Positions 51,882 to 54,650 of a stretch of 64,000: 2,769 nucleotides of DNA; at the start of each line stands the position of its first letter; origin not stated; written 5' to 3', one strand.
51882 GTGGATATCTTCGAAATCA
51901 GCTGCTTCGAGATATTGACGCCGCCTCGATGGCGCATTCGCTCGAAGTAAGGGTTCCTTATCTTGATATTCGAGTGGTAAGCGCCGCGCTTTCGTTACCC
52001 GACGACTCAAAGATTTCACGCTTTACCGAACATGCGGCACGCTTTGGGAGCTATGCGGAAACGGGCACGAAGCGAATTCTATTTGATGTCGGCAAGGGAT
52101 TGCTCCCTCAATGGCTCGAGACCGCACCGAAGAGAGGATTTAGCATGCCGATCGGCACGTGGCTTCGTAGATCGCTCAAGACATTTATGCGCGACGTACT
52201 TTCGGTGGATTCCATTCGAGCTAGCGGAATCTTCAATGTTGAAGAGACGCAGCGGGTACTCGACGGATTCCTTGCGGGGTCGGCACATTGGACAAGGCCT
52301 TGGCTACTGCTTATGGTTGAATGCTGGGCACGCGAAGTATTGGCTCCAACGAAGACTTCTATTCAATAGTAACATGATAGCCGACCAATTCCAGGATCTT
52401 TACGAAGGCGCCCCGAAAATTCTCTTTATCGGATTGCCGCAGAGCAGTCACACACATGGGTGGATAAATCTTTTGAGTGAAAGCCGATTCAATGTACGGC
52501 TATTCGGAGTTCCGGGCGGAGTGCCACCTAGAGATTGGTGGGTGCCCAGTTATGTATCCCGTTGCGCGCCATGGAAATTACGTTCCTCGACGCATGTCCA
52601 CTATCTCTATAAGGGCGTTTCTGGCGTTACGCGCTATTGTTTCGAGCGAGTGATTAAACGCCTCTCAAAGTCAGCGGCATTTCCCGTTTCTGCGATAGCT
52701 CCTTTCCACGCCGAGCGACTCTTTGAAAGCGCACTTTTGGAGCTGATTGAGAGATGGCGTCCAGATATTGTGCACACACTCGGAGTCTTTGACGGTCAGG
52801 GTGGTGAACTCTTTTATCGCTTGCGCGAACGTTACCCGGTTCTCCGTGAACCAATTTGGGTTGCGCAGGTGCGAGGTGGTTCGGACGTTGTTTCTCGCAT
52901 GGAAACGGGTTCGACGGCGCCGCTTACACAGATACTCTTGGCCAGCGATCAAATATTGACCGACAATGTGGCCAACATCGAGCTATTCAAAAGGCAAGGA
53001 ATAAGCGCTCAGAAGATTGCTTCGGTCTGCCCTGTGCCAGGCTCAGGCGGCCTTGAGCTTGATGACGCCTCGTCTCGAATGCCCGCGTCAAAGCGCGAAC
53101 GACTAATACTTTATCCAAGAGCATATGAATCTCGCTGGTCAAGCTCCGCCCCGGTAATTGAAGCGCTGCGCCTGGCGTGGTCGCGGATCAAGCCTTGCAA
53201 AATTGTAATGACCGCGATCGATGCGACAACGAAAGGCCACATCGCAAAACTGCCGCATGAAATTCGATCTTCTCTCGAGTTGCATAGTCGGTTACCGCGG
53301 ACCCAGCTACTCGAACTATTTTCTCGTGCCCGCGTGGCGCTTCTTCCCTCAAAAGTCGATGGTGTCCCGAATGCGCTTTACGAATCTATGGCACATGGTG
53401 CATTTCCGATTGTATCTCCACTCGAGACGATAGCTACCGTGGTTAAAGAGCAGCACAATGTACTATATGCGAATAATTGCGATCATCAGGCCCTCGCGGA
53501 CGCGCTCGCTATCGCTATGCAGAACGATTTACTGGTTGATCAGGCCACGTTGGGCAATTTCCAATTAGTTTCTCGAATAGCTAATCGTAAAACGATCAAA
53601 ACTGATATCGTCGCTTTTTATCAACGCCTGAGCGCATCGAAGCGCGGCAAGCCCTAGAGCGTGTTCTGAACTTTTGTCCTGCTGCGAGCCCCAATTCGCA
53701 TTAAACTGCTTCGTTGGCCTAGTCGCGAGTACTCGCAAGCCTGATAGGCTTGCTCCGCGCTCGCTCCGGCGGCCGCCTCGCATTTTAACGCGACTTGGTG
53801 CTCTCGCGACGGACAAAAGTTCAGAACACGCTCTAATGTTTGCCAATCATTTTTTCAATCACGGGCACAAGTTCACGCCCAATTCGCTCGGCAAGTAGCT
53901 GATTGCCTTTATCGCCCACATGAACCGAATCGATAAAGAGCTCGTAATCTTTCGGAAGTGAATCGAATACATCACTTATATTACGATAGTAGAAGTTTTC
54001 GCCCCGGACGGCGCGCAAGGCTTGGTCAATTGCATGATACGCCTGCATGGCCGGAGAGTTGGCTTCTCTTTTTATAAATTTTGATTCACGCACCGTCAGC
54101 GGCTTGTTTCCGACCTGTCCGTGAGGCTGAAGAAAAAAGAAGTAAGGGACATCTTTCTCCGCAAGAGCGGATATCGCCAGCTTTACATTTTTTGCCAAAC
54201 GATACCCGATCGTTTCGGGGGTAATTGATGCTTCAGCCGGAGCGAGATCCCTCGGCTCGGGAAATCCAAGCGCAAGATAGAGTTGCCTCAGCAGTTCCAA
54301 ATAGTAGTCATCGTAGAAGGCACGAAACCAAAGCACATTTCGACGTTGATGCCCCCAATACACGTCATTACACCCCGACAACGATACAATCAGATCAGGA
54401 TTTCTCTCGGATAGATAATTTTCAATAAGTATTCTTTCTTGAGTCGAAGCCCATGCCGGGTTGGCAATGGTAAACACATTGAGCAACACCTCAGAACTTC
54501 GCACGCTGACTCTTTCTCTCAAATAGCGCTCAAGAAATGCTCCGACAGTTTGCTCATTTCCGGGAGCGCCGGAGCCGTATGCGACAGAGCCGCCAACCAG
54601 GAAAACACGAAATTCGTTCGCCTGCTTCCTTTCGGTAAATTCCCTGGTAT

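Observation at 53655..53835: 181-bp element with 25-bp perfect terminal inverted repeats between convergent genes (MITE-like)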

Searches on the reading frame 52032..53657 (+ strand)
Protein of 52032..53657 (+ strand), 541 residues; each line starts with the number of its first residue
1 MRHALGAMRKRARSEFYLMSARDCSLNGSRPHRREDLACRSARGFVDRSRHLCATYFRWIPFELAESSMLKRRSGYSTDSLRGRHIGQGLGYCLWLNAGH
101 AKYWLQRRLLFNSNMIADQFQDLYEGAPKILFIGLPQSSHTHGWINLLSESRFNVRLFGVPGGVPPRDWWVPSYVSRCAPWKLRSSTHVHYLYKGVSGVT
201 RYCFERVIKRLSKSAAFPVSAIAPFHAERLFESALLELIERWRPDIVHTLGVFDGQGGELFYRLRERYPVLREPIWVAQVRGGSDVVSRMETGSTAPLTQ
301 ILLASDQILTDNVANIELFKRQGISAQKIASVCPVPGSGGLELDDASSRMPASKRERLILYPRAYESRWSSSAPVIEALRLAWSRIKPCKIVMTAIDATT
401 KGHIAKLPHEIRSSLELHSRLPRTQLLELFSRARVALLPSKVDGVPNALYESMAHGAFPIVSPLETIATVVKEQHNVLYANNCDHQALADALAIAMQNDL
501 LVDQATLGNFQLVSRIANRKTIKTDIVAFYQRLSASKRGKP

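Call 14: search_protein_families(library=pfam, proteins=[window:52032-53657:+])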
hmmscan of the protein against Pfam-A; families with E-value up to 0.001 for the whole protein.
window:52032-53657:+ (541 aa): 2 families
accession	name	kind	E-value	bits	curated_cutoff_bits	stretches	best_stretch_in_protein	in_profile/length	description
PF00534.26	Glycos_transf_1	-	7.2e-11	42.4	26.4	1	409-499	69-159/172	Glycosyl transferases group 1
PF13692.12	Glyco_trans_1_4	-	4.3e-10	40.4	27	1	404-497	49-141/142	Glycosyl transferases group 1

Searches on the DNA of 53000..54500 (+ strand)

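Call 8: search_rna_families(source=window, start=53000, end=54500, threshold=evalue, max_evalue=10)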
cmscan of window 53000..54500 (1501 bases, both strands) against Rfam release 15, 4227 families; matches with E-value up to 10: 1.
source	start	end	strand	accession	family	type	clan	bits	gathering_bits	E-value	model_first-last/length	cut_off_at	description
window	53044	53133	+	RF01284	snoR8a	Gene; snRNA; snoRNA; CD-box;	-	19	37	5.3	1-92/92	no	Small nucleolar RNA snoR8a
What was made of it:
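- On Known structured RNA families (Rfam 15): The only hit is a chance snoRNA match elsewhere in the region, E = 5.3 (call 8).
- There is no Rfam match (call 8).
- Tried and rejected: Rfam scan of 53000-54500 at permissive thresholds: nothing relevant (call 8).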

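Call 36: search_dna_similar(query=window:53646-53844:+, collection=plasmids, mode=distant, max_evalue=10, max_rows=15)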
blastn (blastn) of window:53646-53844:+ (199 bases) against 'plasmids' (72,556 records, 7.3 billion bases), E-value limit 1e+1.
Records with a match: 18; places in all: 18; records where one place covers at least 80% of the query: 0.
Best place of each record, by identity: >=99% 1; 95-99% 2; 90-95% 8; 80-90% 6; 60-80% 1.
By first word of the organism name: Streptomyces 5; Rhodococcus 2; Mycetohabitans 2; Bradyrhizobium 1; Azospirillum 1; Leisingera 1; Paraburkholderia 1; Halarchaeum 1; Pseudonocardia 1; Acuticoccus 1; and 2 more.
By predicted mobility (MOB-suite, as given by PLSDB): non-mobilizable 17; conjugative 1.
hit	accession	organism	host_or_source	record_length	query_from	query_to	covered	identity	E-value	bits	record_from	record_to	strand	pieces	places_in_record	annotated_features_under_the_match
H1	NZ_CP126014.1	Bradyrhizobium japonicum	Glycine max,soybean,root nodule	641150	65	119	28%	76.4%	6e-1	41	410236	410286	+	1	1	none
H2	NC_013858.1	Azospirillum sp. B510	-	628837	96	130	18%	85.7%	7e+0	38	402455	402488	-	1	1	tetratricopeptide repeat protein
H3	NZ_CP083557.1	Leisingera sp. S132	-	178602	102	135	17%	85.3%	2e+0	40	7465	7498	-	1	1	dynamin family protein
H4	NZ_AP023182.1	Paraburkholderia sp. PGU19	Physopelta gutta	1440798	101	132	16%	87.5%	7e+0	37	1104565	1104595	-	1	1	record has no annotation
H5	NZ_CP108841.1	Streptomyces chartreusis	-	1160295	112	140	15%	90.0%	7e+0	38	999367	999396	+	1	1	none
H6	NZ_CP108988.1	Streptomyces sp. NBC_00723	-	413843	109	137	15%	89.7%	2e+0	40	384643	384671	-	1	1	tyrosine-type recombinase/integrase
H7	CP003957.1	Rhodococcus opacus PD630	-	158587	109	135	14%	92.6%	7e+0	37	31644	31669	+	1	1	Protein ChrB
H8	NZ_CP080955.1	Rhodococcus opacus PD630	cell culture,environmental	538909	109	135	14%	92.6%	7e+0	37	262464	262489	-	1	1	Chromate resistance protein ChrB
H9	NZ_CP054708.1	Halarchaeum sp. CBA1220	solar salt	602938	108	135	14%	89.3%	7e+0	38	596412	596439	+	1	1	orc1/cdc6 family replication initiation protein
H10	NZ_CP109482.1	Streptomyces sp. NBC_01450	-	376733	108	135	14%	89.3%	7e+0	38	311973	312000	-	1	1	BTAD domain-containing putative transcriptional regulator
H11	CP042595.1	Streptomyces albogriseolus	single cell,soil from Chengdu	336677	110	135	13%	92.3%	2e+0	39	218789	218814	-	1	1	record has no annotation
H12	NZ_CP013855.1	Pseudonocardia sp. HH130630-07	Apsterostigma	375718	112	136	13%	92.0%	7e+0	37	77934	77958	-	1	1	non-ribosomal peptide synthetase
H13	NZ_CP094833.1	Acuticoccus sp. I52.16.1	pure culture,seawater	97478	108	132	13%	92.0%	7e+0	37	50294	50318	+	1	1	glycosyltransferase family 2 protein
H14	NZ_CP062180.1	Mycetohabitans endofungorum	Rhizopus microsporus,bacterial ...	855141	6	30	13%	92.0%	7e+0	37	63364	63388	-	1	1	none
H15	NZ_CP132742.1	Mycetohabitans endofungorum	Rhizopus microsporus,culture isolated ...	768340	6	30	13%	92.0%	7e+0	37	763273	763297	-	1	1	none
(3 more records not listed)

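Call 37: search_dna_similar(query=window:53646-53844:+, collection=phages, mode=distant, max_evalue=10, max_rows=10)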
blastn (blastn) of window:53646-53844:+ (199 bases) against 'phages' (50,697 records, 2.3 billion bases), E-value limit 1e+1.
Records with a match: 9; places in all: 9; records where one place covers at least 80% of the query: 0.
Best place of each record, by identity: 90-95% 2; 80-90% 7.
By first word of the organism name: Arthrobacter 7; Mycobacterium 2.
By host as written in the record: Arthrobacter globiformis B-2979 3; Arthrobacter globiformis NRRL B-2979 SEA 2; Arthrobacter globiformis NRRL B-2979 2; Mycobacterium smegmatis mc2 155 1; Mycobacterium smegmatis mc2155 1.
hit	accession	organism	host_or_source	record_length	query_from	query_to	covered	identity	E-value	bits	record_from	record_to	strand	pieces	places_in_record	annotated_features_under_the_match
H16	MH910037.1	Arthrobacter phage Isolde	Arthrobacter globiformis NRRL B-2979 SEA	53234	80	115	18%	84.2%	8e+0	36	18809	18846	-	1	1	25: hypothetical protein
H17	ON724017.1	Arthrobacter phage Gorpy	Arthrobacter globiformis NRRL B-2979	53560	80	115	18%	84.2%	8e+0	36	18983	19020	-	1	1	25: hypothetical protein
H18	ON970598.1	Arthrobacter phage Sakai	Arthrobacter globiformis NRRL B-2979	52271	80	115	18%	84.2%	8e+0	36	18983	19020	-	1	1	25: hypothetical protein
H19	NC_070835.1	Arthrobacter phage Isolde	Arthrobacter globiformis NRRL B-2979 SEA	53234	80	115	18%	84.2%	8e+0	36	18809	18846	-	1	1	25: hypothetical protein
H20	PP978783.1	Arthrobacter phage Raphaella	Arthrobacter globiformis B-2979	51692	80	115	18%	84.2%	8e+0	36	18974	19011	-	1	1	25: hypothetical protein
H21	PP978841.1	Arthrobacter phage BillyTP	Arthrobacter globiformis B-2979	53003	80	115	18%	84.2%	8e+0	36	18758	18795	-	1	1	25: hypothetical protein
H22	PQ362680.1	Arthrobacter phage Phrank15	Arthrobacter globiformis B-2979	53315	80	115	18%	84.2%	8e+0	36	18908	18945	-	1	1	24: hypothetical protein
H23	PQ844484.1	Mycobacterium phage Vagabond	Mycobacterium smegmatis mc2 155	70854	29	53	13%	92.0%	2e+0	37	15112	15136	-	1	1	32: portal protein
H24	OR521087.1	Mycobacterium phage MadKillah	Mycobacterium smegmatis mc2155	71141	29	53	13%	92.0%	2e+0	37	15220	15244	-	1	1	33: portal protein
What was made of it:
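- Tried and rejected: The 199-nt query against plasmids and phages: only marginal hits, one of which (Mycetohabitans) led to the IS ends (calls 36, 37).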

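Call 38: get_annotated_region(hit=H14, flank=2500)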
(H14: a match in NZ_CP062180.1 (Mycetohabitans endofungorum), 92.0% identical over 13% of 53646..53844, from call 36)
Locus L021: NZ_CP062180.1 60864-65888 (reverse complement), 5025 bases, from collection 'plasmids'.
description: Mycetohabitans endofungorum strain B3 plasmid megaplasmid, complete sequence
organism: Mycetohabitans endofungorum (NCBI taxid 417203)
taxonomy: Bacteria; Pseudomonadota; Betaproteobacteria; Burkholderiales; Burkholderiaceae; Mycetohabitans; Mycetohabitans endofungorum
host: -; source: Rhizopus microsporus,bacterial culture,rice wine tablet; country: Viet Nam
typing (MOB-suite, as given by PLSDB): non-mobilizable
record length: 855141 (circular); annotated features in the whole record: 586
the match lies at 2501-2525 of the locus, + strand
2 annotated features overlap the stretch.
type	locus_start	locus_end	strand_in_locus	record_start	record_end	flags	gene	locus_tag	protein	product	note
CDS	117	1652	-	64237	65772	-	-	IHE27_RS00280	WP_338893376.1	sodium:alanine symporter family protein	GO:0006865 - amino acid transport [Evidence IEA]; GO:0006814 - sodium ion transport [Evidence IEA]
CDS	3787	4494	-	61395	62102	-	-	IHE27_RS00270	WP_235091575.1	hypothetical protein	-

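Call 42: search_dna_similar(query=L021:2507-3356:+, collection=plasmids, mode=near, max_rows=15)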
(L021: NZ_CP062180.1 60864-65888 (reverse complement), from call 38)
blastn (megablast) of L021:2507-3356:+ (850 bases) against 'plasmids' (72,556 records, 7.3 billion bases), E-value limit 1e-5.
Records with a match: 9; places in all: 13; records where one place covers at least 80% of the query: 7.
Best place of each record, by identity: >=99% 2; 80-90% 3; 60-80% 4.
By first word of the organism name: Mycetohabitans 4; Burkholderia 3; Paraburkholderia 2.
By predicted mobility (MOB-suite, as given by PLSDB): non-mobilizable 4; conjugative 4; mobilizable 1.
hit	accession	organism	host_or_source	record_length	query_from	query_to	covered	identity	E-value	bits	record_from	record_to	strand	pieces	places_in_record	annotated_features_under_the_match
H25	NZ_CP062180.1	Mycetohabitans endofungorum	Rhizopus microsporus,bacterial ...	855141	1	850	100%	100.0%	0e+0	1570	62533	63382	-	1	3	none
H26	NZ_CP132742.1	Mycetohabitans endofungorum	Rhizopus microsporus,culture isolated ...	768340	1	850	100%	100.0%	0e+0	1570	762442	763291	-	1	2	none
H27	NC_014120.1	Paraburkholderia atlantica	-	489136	32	806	91%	80.3%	1e-161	577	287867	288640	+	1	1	IS5 family transposase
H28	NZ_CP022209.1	Burkholderia gladioli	Environment,environmental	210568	32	827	94%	75.7%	2e-103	383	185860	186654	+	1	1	IS5 family transposase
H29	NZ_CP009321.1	Burkholderia gladioli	Plant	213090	32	827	94%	75.7%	2e-103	383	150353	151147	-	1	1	IS5 family transposase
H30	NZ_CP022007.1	Burkholderia gladioli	cell culture,gladiolus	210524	32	827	94%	75.7%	2e-103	383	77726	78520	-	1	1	IS5 family transposase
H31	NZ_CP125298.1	Paraburkholderia sabiae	Mimosa caesalpiniifolia,cell ...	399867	32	796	90%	73.9%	2e-74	287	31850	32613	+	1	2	IS5 family transposase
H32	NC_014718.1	Mycetohabitans rhizoxinica HKI 454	-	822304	1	401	47%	86.9%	2e-123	449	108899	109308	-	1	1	none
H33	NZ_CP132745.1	Mycetohabitans endofungorum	-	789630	324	735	48%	84.4%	1e-106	394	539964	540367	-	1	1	none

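Call 43: get_annotated_region(hit=H27, flank=300)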
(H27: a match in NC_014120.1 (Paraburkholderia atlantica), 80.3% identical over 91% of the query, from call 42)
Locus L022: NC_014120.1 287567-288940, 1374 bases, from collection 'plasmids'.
description: Paraburkholderia atlantica plasmid pBC201, complete sequence
organism: Paraburkholderia atlantica (NCBI taxid 2654982)
taxonomy: Bacteria; Pseudomonadota; Betaproteobacteria; Burkholderiales; Burkholderiaceae; Paraburkholderia; Paraburkholderia atlantica
host: -; source: -; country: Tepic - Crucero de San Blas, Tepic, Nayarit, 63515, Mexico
typing (MOB-suite, as given by PLSDB): conjugative; relaxase MOBP,MOBP; mating-pair formation MPF_T
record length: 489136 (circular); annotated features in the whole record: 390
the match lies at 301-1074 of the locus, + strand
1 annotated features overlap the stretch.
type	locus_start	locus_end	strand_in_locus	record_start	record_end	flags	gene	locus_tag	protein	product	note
CDS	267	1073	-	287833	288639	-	-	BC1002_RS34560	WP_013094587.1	IS5 family transposase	-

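Call 44: get_annotated_region(hit=H28, flank=300)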
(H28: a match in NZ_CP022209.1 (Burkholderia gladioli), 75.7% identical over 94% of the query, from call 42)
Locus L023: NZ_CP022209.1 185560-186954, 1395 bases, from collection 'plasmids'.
description: Burkholderia gladioli pv. gladioli strain FDAARGOS_188 plasmid unnamed1, complete sequence
organism: Burkholderia gladioli (NCBI taxid 32009)
taxonomy: Bacteria; Pseudomonadota; Betaproteobacteria; Burkholderiales; Burkholderiaceae; Burkholderia; Burkholderia gladioli
host: -; source: Environment,environmental; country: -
typing (MOB-suite, as given by PLSDB): conjugative; replicon rep_cluster_364; relaxase MOBH; mating-pair formation MPF_T
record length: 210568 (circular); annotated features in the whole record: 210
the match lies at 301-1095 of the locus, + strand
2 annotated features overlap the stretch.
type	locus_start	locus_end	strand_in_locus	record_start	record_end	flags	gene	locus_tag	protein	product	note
CDS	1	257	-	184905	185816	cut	-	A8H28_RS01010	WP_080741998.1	LysR family transcriptional regulator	-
CDS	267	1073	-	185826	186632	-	-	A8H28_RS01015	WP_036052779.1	IS5 family transposase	-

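Call 61: search_dna_similar(query=window:53652-53682:+, collection=plasmids, mode=distant, max_evalue=10, max_rows=40)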
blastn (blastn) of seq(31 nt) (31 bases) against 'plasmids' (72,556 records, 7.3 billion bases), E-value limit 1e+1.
Records with a match: 42; places in all: 49; records where one place covers at least 80% of the query: 2.
Best place of each record, by identity: >=99% 1; 95-99% 14; 90-95% 25; 80-90% 2.
By first word of the organism name: Burkholderia 25; Ralstonia 7; Mycetohabitans 4; Xanthomonas 4; Cupriavidus 1; Serratia 1.
By predicted mobility (MOB-suite, as given by PLSDB): conjugative 27; non-mobilizable 12; mobilizable 3.
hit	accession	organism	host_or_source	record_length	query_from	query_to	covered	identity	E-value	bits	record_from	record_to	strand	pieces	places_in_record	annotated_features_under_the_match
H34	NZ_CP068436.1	Cupriavidus necator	heavy metal containmented soil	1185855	1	28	90%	86.2%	7e+0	32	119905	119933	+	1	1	none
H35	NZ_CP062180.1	Mycetohabitans endofungorum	Rhizopus microsporus,bacterial ...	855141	1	24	77%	91.7%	6e-1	36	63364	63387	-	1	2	none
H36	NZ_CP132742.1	Mycetohabitans endofungorum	Rhizopus microsporus,culture isolated ...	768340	1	24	77%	91.7%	6e-1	36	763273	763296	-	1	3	none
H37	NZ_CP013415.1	Burkholderia ubonensis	soil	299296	2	26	81%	88.0%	7e+0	33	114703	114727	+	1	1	hypothetical protein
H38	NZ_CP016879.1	Xanthomonas hortorum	Lactuca sativa L. var. longifolia,pure ...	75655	2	23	71%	95.5%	6e-1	37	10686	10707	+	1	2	none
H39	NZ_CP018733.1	Xanthomonas hortorum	Solanum lycopersicum,pathogen ...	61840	2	23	71%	95.5%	6e-1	37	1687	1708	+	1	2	IS5 family transposase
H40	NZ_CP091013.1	Burkholderia cenocepacia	-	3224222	2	23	71%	95.5%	6e-1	37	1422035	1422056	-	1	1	none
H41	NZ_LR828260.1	Xanthomonas hortorum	Lactuca sp.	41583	2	23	71%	95.5%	6e-1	37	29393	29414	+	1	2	IS5 family transposase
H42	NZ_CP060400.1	Xanthomonas hortorum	Lactuca sativa,lettuce leaf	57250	2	23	71%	95.5%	6e-1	37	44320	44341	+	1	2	IS5 family transposase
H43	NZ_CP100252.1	Burkholderia glumae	cell culture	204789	2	24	74%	91.3%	2e+0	34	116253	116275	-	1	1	none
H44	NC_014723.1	Mycetohabitans rhizoxinica HKI 454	-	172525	2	23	71%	90.9%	7e+0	32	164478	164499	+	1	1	none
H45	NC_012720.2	Burkholderia glumae BGR1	-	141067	2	23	71%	90.9%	7e+0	32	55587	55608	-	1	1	IS5 family transposase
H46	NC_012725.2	Burkholderia glumae BGR1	-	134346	2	23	71%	90.9%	7e+0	32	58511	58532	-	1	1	IS5 family transposase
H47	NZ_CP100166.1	Burkholderia glumae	cell culture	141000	2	23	71%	90.9%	7e+0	32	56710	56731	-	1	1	IS5 family transposase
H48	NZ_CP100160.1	Burkholderia glumae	cell culture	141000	2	23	71%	90.9%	7e+0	32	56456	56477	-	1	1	IS5 family transposase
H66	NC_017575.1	Ralstonia solanacearum Po82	-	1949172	4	24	68%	95.2%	2e+0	35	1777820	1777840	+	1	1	none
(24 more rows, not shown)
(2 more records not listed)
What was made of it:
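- Most of the 40 listed lie under genes annotated as IS5-family transposases, and four that I inspected lie at IS ends (call 61).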

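Call 62: get_annotated_region(hit=H39, flank=1500)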
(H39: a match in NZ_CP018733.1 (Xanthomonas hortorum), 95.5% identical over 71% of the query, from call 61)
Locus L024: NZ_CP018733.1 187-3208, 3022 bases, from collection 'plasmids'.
description: Xanthomonas hortorum pv. gardneri strain ICMP 7383 plasmid pICMP7383.2, complete sequence
organism: Xanthomonas hortorum (NCBI taxid 2754056)
taxonomy: Bacteria; Pseudomonadota; Gammaproteobacteria; Lysobacterales; Lysobacteraceae; Xanthomonas; Xanthomonas hortorum
host: -; source: Solanum lycopersicum,pathogen culture,tomato field; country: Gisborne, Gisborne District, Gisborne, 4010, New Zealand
typing (MOB-suite, as given by PLSDB): conjugative; replicon rep_cluster_1991; relaxase MOBF; mating-pair formation MPF_T
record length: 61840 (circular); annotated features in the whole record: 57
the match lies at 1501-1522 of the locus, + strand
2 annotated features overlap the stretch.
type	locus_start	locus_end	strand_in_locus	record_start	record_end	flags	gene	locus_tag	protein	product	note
CDS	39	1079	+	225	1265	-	-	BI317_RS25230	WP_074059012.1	acyltransferase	-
CDS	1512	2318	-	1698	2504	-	-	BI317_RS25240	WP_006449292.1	IS5 family transposase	-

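Call 63: get_annotated_region(hit=H45, flank=1500)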
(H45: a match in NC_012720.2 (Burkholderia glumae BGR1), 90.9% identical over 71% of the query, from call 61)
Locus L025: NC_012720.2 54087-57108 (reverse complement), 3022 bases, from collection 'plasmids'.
description: Burkholderia glumae BGR1 plasmid bglu_3p, complete sequence
organism: Burkholderia glumae BGR1 (NCBI taxid 626418)
taxonomy: Bacteria; Pseudomonadota; Betaproteobacteria; Burkholderiales; Burkholderiaceae; Burkholderia; Burkholderia glumae; Burkholderia glumae BGR1
host: -; source: -; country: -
typing (MOB-suite, as given by PLSDB): conjugative; replicon rep_cluster_1449; relaxase MOBF; mating-pair formation MPF_F
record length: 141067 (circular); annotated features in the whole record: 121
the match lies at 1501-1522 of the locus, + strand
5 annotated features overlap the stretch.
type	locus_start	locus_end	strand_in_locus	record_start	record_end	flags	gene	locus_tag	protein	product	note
CDS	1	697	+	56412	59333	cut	mobF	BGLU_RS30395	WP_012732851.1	MobF family relaxase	-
CDS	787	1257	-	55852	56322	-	-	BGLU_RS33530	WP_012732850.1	ProQ/FINO family protein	-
CDS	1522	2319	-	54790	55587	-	-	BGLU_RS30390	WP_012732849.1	IS5 family transposase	-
CDS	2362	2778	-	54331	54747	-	-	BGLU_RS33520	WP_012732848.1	SMI1/KNR4 family protein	GO:0042546 - cell wall biogenesis [Evidence IEA]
CDS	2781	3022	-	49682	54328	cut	-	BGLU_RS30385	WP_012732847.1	RHS repeat-associated core domain-containing protein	-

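Call 66: get_annotated_region(hit=H66, flank=1500)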
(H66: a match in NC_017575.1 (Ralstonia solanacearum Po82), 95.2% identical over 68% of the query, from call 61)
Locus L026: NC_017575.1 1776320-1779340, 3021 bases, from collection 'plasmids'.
description: Ralstonia solanacearum Po82 megaplasmid, complete sequence
organism: Ralstonia solanacearum Po82 (NCBI taxid 1031711)
taxonomy: Bacteria; Pseudomonadota; Betaproteobacteria; Burkholderiales; Burkholderiaceae; Ralstonia; Ralstonia solanacearum; Ralstonia solanacearum Po82
host: -; source: -; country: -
typing (MOB-suite, as given by PLSDB): non-mobilizable
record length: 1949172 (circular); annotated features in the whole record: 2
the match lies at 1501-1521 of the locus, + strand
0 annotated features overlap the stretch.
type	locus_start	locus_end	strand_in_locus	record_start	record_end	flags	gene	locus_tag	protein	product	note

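Call 67: get_annotated_region(hit=H40, flank=1500)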
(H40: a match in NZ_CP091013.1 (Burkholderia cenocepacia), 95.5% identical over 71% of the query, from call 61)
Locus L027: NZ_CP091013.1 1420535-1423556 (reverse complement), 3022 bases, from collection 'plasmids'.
description: Burkholderia cenocepacia strain CMCC(B)23006 plasmid unnamed1, complete sequence
organism: Burkholderia cenocepacia (NCBI taxid 95486)
taxonomy: Bacteria; Pseudomonadota; Betaproteobacteria; Burkholderiales; Burkholderiaceae; Burkholderia; Burkholderia cenocepacia
host: -; source: -; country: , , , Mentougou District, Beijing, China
typing (MOB-suite, as given by PLSDB): non-mobilizable
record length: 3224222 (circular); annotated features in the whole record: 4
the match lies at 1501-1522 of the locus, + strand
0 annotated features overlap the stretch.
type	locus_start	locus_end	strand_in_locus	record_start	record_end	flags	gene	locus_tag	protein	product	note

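Call 68: get_annotated_region(hit=H34, flank=1500)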
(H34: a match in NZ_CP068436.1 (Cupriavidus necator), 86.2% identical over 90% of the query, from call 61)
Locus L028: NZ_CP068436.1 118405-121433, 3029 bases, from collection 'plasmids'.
description: Cupriavidus necator strain C39. plasmid p1, complete sequence
organism: Cupriavidus necator (NCBI taxid 106590)
taxonomy: Bacteria; Pseudomonadota; Betaproteobacteria; Burkholderiales; Burkholderiaceae; Cupriavidus; Cupriavidus necator
host: -; source: heavy metal containmented soil; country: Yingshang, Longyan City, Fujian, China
typing (MOB-suite, as given by PLSDB): non-mobilizable; replicon IncP
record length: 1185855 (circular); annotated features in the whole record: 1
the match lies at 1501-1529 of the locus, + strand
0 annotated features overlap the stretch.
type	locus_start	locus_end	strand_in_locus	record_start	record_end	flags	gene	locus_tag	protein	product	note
